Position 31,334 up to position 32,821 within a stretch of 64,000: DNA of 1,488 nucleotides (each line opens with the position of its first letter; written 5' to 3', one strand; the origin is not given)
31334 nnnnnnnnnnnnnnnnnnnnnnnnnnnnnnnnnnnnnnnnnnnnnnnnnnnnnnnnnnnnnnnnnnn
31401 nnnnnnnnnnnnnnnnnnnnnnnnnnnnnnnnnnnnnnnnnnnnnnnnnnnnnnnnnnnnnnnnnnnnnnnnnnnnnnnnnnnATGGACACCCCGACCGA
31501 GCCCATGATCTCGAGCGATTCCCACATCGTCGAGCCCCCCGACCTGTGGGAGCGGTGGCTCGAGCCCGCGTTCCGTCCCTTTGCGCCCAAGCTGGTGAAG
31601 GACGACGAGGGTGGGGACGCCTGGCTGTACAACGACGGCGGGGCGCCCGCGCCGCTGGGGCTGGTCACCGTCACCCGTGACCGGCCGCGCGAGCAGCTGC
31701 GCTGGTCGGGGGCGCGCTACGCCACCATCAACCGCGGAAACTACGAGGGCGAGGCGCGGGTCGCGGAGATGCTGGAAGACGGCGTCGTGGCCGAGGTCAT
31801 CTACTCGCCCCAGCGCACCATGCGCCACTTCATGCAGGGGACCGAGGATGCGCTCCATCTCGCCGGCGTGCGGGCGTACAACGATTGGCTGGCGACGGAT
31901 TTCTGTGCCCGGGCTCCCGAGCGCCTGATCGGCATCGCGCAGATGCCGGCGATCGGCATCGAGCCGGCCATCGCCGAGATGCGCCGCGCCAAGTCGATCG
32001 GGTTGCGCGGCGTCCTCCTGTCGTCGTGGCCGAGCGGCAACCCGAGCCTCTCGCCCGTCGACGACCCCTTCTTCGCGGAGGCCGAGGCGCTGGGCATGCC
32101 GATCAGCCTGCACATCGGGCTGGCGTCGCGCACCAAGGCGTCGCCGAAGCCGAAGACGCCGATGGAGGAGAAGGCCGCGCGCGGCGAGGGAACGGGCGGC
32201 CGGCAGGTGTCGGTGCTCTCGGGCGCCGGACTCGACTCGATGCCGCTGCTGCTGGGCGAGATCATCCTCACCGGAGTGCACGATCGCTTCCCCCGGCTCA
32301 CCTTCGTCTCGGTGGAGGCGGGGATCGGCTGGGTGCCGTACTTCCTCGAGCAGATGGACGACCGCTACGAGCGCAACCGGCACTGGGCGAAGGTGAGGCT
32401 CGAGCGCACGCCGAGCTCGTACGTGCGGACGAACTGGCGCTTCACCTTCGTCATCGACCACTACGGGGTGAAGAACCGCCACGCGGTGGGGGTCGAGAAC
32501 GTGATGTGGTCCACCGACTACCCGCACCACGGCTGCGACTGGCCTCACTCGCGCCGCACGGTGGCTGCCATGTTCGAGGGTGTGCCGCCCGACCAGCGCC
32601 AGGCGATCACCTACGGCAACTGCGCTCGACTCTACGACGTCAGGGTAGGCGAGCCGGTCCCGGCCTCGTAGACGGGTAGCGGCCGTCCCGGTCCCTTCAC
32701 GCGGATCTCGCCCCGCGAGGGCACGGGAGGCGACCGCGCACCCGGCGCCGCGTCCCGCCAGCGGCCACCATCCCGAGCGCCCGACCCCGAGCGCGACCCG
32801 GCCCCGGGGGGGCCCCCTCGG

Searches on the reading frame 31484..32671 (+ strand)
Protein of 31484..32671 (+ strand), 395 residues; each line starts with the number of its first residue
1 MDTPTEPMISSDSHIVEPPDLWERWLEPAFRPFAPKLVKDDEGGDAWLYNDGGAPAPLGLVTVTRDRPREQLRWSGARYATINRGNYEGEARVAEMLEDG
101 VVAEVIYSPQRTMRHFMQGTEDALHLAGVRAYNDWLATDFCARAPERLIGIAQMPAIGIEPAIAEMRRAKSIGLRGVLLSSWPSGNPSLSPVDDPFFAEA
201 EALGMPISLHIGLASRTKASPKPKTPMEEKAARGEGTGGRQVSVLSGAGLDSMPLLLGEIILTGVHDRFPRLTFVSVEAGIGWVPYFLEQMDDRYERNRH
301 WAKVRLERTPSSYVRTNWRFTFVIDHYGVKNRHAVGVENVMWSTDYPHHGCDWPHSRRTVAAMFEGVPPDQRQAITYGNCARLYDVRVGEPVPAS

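Call 60: search_protein_families(library=pfam, proteins=[window:31484-32671:+], max_evalue=0.001)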
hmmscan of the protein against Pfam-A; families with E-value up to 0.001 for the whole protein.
window:31484-32671:+ (395 aa): 1 family
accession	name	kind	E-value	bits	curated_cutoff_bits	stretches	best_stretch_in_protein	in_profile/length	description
PF04909.20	Amidohydro_2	-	1.7e-28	100.6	26.4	1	126-385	59-288/289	Amidohydrolase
